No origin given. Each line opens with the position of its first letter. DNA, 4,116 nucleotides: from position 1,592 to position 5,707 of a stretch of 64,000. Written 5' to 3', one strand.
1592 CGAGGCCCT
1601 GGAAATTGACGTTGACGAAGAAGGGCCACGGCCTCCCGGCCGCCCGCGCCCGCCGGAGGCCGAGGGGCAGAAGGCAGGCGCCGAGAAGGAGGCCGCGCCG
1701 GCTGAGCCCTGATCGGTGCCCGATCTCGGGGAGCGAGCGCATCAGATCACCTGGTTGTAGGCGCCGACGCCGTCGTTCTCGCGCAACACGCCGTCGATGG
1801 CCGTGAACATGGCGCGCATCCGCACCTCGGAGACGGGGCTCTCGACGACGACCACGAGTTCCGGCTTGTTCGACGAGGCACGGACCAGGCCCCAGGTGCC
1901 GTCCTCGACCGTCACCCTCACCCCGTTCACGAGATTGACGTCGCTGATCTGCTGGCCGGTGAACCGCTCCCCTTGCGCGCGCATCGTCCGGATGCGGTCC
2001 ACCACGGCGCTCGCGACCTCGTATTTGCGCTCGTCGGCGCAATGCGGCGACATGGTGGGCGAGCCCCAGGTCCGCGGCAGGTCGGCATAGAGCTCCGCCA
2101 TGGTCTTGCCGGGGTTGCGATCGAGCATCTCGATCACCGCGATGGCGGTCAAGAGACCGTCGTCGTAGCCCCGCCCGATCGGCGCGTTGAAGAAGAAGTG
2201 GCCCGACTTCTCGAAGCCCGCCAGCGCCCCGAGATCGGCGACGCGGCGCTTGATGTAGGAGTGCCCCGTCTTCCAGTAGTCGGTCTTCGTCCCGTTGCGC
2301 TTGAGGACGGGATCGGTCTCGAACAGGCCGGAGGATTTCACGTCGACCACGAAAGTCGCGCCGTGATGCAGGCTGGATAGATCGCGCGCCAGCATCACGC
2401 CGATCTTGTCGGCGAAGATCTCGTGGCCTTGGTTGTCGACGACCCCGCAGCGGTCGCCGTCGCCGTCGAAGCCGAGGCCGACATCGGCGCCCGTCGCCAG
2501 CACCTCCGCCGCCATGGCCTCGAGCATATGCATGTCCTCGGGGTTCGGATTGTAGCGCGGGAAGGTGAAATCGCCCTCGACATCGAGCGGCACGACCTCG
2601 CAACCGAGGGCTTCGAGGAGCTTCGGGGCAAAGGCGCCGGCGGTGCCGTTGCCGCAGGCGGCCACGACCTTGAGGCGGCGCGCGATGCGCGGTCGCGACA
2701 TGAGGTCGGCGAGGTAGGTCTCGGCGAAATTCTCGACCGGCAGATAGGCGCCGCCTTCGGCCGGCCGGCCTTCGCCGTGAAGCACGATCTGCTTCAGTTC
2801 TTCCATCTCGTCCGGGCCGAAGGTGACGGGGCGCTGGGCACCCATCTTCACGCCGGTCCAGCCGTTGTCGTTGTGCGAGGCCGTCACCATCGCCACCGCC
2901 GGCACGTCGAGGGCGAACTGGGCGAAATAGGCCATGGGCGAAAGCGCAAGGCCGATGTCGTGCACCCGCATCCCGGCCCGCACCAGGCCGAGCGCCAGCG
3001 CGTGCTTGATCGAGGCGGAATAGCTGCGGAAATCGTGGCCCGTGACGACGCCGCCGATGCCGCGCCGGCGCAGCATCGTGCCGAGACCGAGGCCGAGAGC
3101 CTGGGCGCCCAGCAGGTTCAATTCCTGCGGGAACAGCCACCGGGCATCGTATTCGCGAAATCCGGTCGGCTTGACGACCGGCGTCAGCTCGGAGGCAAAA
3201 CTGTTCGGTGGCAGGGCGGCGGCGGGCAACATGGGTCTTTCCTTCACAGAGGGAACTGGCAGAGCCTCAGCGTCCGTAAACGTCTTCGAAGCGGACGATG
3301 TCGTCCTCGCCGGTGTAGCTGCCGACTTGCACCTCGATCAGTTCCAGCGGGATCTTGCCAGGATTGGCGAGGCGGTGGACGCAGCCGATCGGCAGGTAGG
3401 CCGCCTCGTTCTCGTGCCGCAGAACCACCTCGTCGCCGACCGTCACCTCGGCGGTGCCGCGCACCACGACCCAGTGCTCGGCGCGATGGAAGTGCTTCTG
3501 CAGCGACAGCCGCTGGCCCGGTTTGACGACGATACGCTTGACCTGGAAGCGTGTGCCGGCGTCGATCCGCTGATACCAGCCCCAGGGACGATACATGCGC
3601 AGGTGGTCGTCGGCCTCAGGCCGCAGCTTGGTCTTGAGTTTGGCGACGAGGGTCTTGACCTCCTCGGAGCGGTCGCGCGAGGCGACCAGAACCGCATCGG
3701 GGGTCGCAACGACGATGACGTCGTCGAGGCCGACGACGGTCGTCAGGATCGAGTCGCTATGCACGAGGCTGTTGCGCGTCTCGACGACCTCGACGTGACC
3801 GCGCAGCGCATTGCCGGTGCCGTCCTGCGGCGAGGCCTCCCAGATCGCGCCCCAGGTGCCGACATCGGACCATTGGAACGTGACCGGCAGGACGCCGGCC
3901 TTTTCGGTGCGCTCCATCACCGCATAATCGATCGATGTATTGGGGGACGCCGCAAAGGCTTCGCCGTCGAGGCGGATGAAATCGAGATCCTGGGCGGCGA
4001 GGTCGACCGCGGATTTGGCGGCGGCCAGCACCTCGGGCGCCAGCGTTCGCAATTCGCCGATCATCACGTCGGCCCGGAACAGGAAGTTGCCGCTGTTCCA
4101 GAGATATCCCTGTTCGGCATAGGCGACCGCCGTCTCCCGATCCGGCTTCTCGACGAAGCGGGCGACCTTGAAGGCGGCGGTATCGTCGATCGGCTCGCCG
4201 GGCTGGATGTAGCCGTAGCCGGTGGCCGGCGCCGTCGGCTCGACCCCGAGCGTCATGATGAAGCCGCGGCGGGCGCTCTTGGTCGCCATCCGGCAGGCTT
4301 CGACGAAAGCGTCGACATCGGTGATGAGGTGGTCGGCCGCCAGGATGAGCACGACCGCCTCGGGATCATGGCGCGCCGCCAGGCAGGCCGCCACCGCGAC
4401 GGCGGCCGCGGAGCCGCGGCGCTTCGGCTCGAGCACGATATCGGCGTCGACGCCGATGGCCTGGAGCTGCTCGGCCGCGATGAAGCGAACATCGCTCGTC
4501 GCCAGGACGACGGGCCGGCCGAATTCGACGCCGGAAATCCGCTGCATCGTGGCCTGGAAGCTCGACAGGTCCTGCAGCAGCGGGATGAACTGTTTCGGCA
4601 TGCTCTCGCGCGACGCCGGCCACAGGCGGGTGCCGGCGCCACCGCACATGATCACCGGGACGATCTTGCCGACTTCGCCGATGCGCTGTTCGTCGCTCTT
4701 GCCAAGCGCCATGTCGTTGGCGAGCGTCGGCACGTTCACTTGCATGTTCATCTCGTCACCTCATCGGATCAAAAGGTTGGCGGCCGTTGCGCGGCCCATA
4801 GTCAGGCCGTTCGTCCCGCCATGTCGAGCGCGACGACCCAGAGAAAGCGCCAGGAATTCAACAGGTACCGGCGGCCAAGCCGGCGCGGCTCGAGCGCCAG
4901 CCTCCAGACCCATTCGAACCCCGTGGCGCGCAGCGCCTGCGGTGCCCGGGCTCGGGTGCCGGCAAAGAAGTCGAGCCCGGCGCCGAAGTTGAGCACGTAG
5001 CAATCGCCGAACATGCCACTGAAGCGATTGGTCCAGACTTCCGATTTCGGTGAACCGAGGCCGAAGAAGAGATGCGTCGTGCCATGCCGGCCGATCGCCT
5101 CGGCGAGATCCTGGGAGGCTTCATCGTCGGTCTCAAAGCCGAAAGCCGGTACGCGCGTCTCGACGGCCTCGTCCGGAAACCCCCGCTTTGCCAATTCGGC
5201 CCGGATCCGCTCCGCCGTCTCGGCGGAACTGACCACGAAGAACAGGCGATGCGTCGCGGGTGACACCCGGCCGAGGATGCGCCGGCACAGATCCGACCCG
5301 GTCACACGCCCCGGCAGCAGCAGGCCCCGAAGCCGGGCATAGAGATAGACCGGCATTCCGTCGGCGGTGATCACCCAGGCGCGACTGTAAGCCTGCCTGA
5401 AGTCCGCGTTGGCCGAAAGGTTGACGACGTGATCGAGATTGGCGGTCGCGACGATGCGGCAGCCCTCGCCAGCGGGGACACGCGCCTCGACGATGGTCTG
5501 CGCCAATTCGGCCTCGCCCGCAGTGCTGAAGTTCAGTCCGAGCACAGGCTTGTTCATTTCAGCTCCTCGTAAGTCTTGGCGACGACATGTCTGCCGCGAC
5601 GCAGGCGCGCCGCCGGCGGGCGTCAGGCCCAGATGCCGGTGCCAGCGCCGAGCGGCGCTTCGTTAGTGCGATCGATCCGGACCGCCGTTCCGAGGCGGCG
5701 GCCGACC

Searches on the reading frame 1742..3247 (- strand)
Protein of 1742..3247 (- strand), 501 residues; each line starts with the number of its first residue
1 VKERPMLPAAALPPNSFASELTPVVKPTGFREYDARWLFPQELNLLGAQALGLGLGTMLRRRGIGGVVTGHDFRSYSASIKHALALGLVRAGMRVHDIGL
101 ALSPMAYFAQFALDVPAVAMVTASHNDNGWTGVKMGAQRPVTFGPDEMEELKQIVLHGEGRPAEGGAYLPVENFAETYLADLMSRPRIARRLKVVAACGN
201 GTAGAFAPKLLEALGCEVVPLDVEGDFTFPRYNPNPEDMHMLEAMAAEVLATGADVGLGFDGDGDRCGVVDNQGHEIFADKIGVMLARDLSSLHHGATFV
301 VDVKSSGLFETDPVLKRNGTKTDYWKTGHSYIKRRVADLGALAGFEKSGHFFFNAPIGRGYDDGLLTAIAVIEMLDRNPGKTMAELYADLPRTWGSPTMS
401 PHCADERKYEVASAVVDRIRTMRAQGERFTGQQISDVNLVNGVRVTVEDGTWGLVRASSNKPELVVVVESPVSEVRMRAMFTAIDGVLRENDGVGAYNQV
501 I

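Call 61: search_protein_families(library=pfam, proteins=[window:1742-3247:-], max_evalue=0.0001)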
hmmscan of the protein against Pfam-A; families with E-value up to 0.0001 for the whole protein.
window:1742-3247:- (501 aa): 4 families
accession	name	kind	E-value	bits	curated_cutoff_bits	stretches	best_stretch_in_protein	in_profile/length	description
PF02878.22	PGM_PMM_I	-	3.1e-25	88.9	22.5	1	29-157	3-133/138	Phosphoglucomutase/phosphomannomutase, alpha/beta/alpha domain I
PF02879.22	PGM_PMM_II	-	2e-24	86.6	29.3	1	188-274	16-103/103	Phosphoglucomutase/phosphomannomutase, alpha/beta/alpha domain II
PF02880.22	PGM_PMM_III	-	8.2e-19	68.3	20.7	1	280-392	3-113/115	Phosphoglucomutase/phosphomannomutase, alpha/beta/alpha domain III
PF00408.26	PGM_PMM_IV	-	3.9e-05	24.1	23.1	1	425-484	21-65/68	Phosphoglucomutase/phosphomannomutase, C-terminal domain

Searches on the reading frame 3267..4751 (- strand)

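Call 61: search_protein_families(library=pfam, proteins=[window:3267-4751:-], max_evalue=0.0001)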
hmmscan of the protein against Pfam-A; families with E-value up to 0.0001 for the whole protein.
window:3267-4751:- (494 aa): 5 families
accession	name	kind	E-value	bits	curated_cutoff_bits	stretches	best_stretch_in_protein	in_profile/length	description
PF01050.24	MannoseP_isomer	-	1.7e-52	176.9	23.6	1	379-490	5-116/116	Mannose-6-phosphate isomerase C-terminal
PF00483.29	NTP_transferase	-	1.7e-48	165.8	21.2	1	32-310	2-242/245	Nucleotidyl transferase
PF22640.1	ManC_GMP_beta-helix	-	1.5e-13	50.8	27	1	322-372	5-55/55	MannoseP isomerase/GMP-like beta-helix domain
PF07883.17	Cupin_2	-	7.4e-10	38.8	27.2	1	407-474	3-69/70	Cupin domain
PF12804.13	NTP_transf_3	-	5.6e-05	23.8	27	1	33-159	2-114/160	MobA-like NTP transferase domain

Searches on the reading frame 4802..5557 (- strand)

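Call 61: search_protein_families(library=pfam, proteins=[window:4802-5557:-], max_evalue=0.0001)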
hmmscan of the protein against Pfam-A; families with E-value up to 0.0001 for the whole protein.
window:4802-5557:- (251 aa): 1 family
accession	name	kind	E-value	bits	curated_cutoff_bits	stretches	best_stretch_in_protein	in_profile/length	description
PF03808.19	Glyco_tran_WecG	-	4e-37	128.1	27.4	1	60-231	1-168/168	Glycosyl transferase WecG/TagA/CpsF family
